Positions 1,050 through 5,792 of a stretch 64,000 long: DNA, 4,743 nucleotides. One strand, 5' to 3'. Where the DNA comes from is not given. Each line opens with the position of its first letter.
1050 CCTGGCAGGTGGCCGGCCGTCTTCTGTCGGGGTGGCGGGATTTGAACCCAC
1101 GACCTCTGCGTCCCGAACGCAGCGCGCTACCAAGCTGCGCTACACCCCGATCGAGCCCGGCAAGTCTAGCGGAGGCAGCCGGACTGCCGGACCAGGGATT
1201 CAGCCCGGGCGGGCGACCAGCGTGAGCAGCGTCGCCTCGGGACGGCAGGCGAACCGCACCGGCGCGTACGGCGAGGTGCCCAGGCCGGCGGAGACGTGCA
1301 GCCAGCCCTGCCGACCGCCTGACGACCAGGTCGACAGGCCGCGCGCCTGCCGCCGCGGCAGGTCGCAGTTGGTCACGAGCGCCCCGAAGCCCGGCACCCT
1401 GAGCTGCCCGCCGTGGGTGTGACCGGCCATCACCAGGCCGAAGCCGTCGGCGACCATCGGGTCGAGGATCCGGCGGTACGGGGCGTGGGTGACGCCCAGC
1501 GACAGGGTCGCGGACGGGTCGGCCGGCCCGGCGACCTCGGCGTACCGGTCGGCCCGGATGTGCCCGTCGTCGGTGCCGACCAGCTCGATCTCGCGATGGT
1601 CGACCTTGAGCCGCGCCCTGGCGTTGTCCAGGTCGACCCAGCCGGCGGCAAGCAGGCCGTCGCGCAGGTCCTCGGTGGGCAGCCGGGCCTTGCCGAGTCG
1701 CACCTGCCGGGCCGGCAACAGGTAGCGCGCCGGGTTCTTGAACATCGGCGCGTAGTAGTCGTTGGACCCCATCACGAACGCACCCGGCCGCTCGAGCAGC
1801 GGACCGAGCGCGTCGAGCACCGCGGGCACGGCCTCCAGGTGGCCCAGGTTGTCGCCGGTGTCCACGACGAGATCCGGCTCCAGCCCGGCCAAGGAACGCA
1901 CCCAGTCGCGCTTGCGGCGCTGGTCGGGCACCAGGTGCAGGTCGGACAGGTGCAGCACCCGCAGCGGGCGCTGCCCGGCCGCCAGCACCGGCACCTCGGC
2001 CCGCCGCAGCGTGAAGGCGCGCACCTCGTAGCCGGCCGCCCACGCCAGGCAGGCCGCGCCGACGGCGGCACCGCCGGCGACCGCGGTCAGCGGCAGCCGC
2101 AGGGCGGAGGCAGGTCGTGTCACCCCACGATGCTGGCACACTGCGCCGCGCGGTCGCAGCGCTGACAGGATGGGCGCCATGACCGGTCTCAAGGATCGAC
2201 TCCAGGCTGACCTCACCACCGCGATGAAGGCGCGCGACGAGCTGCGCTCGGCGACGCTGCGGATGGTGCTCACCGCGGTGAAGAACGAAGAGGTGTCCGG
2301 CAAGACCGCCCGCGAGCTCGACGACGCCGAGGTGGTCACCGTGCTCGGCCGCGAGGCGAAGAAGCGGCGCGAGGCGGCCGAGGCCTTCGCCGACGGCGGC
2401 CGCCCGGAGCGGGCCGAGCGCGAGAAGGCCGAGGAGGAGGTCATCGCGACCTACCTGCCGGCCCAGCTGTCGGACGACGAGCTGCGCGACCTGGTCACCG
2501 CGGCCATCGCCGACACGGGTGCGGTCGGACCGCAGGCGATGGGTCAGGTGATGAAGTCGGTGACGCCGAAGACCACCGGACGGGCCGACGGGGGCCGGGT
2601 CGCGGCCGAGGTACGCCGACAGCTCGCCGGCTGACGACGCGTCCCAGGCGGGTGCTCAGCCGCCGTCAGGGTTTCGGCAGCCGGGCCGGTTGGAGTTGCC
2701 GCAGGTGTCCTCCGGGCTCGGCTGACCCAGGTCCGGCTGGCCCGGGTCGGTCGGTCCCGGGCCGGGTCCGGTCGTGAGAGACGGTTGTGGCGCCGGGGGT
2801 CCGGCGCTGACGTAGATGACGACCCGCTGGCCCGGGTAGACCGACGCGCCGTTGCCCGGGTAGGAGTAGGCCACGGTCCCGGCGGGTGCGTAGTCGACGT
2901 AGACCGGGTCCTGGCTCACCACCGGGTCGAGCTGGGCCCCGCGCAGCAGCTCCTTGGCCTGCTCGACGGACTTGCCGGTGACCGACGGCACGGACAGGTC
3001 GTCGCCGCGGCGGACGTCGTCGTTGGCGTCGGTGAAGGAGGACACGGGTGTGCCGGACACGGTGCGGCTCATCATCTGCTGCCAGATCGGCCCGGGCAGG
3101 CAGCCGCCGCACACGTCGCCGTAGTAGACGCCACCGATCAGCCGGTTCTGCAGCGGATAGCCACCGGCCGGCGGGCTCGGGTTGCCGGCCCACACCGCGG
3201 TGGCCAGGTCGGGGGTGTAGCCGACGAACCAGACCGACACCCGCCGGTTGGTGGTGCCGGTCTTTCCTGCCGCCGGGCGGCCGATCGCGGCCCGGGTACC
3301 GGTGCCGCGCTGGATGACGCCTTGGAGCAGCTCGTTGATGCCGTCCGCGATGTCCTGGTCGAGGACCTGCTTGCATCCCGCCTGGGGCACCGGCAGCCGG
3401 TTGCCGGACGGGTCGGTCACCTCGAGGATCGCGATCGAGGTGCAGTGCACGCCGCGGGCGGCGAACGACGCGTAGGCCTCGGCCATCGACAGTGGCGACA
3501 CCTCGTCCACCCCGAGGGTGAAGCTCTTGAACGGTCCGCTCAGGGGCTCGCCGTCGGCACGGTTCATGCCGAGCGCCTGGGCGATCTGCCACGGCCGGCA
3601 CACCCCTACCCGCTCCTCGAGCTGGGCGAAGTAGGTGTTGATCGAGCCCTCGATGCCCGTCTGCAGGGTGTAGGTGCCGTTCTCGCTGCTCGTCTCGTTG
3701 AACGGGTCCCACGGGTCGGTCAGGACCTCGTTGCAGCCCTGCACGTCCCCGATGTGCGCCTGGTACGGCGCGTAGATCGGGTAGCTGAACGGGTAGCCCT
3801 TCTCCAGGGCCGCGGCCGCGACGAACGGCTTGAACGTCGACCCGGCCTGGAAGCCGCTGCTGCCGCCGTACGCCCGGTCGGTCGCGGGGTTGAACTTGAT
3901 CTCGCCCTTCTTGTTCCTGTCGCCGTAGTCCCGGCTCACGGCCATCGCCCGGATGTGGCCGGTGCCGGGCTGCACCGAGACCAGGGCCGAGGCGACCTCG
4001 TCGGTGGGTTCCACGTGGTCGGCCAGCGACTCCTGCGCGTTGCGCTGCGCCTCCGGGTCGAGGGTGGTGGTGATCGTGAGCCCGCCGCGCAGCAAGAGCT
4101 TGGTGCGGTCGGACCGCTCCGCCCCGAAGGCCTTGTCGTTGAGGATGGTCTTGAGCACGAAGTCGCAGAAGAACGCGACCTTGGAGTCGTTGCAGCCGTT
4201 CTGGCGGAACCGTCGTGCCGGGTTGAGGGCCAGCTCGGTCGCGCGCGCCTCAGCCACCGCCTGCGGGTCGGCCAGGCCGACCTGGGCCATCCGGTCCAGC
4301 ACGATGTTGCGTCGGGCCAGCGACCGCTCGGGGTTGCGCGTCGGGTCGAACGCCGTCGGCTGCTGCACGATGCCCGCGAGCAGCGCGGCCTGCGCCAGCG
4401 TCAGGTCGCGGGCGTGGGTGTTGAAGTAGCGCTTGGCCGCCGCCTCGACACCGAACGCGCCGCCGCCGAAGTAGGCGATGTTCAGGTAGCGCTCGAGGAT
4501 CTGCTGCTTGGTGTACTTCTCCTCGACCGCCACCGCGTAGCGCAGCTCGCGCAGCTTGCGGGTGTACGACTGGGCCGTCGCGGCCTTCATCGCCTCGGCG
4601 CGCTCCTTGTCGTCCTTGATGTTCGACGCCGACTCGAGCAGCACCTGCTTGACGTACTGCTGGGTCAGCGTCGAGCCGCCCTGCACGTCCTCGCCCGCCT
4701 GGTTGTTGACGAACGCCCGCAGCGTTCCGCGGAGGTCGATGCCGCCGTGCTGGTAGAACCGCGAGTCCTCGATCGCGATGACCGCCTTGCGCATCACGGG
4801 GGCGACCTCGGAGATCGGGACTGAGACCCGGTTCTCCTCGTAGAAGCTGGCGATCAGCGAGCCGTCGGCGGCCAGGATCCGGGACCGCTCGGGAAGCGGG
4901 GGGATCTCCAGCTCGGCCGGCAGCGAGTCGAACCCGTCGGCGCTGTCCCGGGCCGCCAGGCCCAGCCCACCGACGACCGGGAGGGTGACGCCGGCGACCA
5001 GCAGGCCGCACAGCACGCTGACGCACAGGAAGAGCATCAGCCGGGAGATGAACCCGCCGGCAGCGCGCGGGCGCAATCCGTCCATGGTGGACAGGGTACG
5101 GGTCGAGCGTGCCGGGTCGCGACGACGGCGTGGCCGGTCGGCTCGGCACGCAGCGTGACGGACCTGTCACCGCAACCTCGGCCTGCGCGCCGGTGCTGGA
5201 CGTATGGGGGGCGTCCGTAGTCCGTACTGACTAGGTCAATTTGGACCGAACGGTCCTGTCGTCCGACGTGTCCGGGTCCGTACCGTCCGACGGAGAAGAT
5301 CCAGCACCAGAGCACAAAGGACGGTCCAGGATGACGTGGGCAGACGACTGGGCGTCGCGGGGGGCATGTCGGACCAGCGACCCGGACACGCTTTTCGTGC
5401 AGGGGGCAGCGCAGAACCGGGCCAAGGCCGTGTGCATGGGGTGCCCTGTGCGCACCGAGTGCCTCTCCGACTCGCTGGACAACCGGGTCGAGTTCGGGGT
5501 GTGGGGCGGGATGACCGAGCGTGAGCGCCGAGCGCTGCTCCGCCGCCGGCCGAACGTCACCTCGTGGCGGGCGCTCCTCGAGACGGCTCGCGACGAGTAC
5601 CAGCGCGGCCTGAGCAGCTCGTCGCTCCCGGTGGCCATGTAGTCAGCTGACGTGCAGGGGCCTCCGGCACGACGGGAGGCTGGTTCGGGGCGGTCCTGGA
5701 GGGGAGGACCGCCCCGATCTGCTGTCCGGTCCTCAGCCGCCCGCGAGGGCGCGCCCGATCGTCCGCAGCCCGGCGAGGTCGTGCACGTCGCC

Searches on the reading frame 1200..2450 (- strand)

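Call 55: search_protein_families(library=pfam, proteins=[window:1200-2450:-], max_evalue=0.00001)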
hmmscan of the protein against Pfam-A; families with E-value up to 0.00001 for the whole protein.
window:1200-2450:- (416 aa): 1 family
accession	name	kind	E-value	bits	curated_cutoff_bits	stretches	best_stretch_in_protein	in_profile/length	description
PF00149.33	Metallophos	-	1.1e-07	32.9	21.5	1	163-347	1-190/191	Calcineurin-like phosphoesterase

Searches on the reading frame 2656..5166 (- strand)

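Call 57: search_protein_families(library=pfam, proteins=[window:2656-5166:-], max_evalue=0.00001)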
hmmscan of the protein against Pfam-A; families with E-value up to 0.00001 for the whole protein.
window:2656-5166:- (836 aa): 3 families
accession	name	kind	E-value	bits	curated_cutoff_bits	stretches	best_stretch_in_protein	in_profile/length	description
PF00912.28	Transgly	-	5.6e-62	208.7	27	1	102-293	2-177/178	Transglycosylase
PF00905.27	Transpeptidase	-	2.8e-24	86.3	22.1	1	396-659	4-272/299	Penicillin binding protein transpeptidase domain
PF03793.24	PASTA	-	2.5e-12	47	23.2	1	726-787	3-63/64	PASTA domain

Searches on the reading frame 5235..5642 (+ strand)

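Call 80: search_protein_families(library=pfam, proteins=[window:5235-5642:+], max_evalue=0.0001)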
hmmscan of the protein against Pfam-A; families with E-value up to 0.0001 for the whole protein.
window:5235-5642:+ (135 aa): 1 family
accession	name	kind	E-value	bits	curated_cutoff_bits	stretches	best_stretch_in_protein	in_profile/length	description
PF02467.21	Whib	-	9.2e-25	87.4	23.6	1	39-101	1-65/65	Transcription factor WhiB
